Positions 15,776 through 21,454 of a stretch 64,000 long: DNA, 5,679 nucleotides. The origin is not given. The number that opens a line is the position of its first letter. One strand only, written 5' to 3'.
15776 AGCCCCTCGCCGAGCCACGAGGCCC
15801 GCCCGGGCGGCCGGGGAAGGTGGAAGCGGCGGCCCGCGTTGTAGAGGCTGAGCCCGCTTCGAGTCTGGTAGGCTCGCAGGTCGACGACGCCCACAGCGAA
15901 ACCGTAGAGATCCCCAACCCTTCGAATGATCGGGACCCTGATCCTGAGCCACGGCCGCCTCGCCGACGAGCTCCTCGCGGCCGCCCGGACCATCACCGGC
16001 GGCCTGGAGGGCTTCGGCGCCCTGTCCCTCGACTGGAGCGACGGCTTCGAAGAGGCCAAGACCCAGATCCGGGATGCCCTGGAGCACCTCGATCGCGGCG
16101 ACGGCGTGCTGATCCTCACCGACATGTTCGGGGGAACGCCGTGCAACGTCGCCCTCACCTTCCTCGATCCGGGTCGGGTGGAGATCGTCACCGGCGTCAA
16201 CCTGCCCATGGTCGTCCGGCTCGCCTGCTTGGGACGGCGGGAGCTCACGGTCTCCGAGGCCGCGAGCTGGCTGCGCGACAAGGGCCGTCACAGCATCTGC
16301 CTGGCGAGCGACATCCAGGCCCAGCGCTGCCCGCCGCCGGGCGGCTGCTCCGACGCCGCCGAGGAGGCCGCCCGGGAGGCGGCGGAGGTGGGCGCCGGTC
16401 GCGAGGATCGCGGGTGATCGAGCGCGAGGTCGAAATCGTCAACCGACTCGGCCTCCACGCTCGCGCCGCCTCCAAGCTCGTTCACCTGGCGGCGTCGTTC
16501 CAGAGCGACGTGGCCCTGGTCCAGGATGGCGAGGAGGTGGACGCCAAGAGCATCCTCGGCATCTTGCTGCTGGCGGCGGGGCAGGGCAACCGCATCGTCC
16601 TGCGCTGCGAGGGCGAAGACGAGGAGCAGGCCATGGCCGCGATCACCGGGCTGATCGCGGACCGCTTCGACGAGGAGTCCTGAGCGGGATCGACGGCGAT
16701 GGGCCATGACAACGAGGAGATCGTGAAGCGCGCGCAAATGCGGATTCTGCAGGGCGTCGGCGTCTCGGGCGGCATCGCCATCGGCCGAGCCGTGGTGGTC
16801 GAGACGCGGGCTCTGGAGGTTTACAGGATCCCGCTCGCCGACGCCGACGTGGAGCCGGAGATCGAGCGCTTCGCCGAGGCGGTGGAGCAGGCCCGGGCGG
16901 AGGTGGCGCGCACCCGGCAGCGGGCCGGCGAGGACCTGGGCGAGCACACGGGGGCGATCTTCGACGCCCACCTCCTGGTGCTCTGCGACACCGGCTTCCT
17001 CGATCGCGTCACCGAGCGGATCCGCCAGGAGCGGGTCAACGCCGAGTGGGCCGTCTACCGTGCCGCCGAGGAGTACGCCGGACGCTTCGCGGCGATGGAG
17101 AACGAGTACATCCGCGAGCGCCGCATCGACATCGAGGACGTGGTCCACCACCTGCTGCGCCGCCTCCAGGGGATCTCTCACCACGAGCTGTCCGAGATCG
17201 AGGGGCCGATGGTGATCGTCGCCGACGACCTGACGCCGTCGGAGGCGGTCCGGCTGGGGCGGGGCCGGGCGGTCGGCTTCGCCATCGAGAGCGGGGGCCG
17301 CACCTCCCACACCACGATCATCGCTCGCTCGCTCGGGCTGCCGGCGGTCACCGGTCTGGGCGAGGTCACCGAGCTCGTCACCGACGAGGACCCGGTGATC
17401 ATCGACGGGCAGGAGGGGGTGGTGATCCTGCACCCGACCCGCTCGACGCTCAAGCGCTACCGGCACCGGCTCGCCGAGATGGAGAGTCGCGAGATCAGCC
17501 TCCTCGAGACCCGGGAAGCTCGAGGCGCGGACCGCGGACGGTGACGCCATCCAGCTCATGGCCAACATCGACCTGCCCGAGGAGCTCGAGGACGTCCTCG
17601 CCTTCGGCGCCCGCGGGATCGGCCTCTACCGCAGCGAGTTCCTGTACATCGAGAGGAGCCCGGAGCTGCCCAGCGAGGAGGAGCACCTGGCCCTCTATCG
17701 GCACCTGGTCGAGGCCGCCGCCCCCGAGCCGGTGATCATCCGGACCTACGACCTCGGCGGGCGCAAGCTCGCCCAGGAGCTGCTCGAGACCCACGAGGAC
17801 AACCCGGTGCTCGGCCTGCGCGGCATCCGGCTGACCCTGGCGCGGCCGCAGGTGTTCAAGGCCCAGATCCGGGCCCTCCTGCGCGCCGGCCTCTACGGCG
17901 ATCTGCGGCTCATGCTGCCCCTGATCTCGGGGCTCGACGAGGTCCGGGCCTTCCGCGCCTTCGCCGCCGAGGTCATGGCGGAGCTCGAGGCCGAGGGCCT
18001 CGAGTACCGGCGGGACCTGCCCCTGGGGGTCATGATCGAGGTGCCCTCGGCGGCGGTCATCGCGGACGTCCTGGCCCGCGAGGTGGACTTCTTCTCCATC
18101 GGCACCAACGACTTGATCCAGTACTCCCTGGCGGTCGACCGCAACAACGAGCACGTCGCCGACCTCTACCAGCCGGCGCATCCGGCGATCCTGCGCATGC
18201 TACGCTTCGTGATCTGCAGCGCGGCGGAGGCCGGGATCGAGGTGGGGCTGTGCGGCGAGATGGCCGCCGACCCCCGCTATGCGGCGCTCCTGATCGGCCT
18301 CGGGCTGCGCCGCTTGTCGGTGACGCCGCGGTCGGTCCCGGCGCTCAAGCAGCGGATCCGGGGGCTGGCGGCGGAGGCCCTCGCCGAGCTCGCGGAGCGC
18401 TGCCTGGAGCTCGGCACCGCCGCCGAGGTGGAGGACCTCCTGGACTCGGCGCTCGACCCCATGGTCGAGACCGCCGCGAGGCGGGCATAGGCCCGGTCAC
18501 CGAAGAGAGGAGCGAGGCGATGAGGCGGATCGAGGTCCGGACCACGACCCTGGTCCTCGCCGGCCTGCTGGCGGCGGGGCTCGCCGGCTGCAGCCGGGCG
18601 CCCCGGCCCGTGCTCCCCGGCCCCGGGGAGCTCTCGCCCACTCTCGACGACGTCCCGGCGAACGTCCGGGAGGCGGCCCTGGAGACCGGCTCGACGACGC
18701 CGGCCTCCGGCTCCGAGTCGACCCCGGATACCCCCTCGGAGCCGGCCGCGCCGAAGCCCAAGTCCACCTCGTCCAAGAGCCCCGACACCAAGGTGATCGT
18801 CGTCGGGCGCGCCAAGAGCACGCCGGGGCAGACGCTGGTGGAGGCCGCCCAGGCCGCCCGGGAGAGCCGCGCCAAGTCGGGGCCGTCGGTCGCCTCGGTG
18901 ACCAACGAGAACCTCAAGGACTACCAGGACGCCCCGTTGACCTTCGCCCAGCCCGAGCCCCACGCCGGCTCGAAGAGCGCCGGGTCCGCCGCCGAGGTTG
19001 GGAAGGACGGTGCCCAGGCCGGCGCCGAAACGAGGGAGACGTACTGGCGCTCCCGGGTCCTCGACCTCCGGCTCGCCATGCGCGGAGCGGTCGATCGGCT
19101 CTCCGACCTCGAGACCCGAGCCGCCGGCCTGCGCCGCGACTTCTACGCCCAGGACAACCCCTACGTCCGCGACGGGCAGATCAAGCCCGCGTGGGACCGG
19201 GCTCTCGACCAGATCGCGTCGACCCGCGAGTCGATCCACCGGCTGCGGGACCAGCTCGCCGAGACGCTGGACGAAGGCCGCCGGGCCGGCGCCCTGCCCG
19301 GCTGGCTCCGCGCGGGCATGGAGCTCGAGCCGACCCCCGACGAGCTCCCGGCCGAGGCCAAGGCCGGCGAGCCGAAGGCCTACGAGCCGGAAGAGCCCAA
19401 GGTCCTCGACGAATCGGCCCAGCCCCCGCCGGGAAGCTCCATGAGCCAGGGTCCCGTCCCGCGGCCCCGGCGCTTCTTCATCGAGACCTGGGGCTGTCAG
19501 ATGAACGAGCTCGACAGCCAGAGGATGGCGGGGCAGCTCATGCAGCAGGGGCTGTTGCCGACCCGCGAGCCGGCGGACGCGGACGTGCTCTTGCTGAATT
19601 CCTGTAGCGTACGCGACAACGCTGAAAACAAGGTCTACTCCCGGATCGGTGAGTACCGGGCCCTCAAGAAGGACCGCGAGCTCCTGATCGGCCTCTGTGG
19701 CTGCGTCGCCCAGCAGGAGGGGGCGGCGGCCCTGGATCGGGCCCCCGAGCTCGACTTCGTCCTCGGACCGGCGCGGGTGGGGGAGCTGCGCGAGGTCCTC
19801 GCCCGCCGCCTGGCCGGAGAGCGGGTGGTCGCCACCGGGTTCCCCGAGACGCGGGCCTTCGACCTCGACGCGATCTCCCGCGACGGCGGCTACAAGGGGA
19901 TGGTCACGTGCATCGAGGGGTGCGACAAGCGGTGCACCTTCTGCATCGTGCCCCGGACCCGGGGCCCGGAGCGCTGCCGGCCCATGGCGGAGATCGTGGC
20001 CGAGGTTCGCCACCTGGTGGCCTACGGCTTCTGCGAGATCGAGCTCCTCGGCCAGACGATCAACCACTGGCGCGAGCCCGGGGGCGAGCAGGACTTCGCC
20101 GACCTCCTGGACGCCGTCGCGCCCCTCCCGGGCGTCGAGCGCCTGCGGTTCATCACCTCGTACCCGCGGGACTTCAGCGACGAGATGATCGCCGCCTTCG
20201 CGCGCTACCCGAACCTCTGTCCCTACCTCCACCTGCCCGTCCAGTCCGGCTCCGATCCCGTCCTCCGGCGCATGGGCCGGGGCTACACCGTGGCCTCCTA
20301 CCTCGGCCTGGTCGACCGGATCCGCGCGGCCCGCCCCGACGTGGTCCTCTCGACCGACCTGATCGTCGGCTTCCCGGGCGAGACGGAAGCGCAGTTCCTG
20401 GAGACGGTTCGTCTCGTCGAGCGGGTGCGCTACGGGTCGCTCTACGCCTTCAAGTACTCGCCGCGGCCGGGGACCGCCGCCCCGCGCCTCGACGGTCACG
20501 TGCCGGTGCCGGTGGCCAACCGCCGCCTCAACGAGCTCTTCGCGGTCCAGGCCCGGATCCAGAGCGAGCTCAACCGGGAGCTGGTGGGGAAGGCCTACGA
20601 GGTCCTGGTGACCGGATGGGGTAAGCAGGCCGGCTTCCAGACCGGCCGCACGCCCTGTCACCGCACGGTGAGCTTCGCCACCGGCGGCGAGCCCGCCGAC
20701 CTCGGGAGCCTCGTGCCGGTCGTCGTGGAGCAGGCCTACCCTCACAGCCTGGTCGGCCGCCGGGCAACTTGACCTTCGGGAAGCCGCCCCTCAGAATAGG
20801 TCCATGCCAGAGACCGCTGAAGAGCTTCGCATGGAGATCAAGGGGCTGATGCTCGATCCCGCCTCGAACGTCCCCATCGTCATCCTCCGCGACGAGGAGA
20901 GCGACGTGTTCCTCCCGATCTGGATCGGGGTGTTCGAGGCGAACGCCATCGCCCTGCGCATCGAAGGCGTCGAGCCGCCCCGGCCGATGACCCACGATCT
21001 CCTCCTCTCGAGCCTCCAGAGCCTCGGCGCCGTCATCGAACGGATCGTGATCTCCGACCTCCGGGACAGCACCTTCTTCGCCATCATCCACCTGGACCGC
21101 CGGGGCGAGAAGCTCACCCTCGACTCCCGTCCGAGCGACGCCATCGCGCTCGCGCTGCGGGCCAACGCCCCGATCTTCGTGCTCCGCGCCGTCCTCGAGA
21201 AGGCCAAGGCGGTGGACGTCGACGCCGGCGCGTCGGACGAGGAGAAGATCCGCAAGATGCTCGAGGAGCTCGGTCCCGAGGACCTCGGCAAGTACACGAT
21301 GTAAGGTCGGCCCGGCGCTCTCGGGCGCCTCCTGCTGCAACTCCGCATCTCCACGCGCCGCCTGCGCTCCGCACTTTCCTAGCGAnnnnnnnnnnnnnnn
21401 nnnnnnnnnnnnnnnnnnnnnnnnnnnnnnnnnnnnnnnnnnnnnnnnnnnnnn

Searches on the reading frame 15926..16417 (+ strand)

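Call 22: search_protein_families(library=pfam, proteins=[window:15926-16417:+], max_evalue=0.001)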
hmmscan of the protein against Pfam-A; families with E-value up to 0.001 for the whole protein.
window:15926-16417:+ (163 aa): 1 family
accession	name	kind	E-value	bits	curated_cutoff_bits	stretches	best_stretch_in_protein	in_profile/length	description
PF03610.21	EIIA-man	-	1.9e-21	76.8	21.4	1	4-101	2-101/116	PTS system fructose IIA component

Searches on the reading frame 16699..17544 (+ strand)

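Call 18: search_protein_families(library=pfam, proteins=[window:16699-17544:+], max_evalue=0.001)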
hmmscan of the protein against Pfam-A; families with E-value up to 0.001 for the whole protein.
window:16699-17544:+ (281 aa): 2 families
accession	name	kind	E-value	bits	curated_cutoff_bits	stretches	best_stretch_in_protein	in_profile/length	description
PF05524.18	PEP-utilisers_N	-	1.7e-35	122.2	24.4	1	18-141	1-121/121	PEP-utilising enzyme, N-terminal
PF00391.29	PEP-utilizers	-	4.5e-21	74.7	23.1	1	169-240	3-72/72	PEP-utilising enzyme, mobile domain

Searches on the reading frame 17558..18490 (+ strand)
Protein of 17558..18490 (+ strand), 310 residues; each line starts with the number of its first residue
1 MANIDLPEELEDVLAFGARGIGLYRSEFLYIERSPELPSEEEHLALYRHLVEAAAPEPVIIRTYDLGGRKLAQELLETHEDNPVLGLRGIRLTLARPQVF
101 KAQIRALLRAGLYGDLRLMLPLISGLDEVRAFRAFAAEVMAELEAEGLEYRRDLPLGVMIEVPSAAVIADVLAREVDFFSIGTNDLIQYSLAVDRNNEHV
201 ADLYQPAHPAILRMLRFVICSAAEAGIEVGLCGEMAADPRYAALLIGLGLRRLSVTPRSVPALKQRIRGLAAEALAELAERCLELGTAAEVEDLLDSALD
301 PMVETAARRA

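Call 18: search_protein_families(library=pfam, proteins=[window:17558-18490:+], max_evalue=0.001)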
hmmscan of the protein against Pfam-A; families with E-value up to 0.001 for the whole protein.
window:17558-18490:+ (310 aa): 1 family
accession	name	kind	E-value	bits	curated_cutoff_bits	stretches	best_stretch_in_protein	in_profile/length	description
PF02896.24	PEP-utilizers_C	-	3e-99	332.3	22.8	1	1-270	23-291/293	PEP-utilising enzyme, PEP-binding domain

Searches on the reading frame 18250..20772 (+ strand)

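Call 17: search_protein_families(library=pfam, proteins=[window:18250-20772:+], max_evalue=0.001)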
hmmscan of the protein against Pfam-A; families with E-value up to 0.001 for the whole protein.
window:18250-20772:+ (840 aa): 3 families
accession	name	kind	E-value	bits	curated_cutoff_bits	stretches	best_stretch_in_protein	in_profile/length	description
PF00919.26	UPF0004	-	6.4e-29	100.3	27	1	408-506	1-98/98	Uncharacterized protein family UPF0004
PF04055.27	Radical_SAM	-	8e-25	88.4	29.5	1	554-723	3-166/166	Radical SAM superfamily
PF01938.26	TRAM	-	0.00011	22.4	21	1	777-837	2-59/61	TRAM domain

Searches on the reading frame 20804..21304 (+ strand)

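Call 18: search_protein_families(library=pfam, proteins=[window:20804-21304:+], max_evalue=0.001)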
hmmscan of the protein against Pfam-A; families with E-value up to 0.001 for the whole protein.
window:20804-21304:+ (166 aa): 1 family
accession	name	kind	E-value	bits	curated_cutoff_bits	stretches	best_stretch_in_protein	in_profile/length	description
PF02577.19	BFN_dom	-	2e-41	140.8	27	1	26-136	1-109/112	Bifunctional nuclease domain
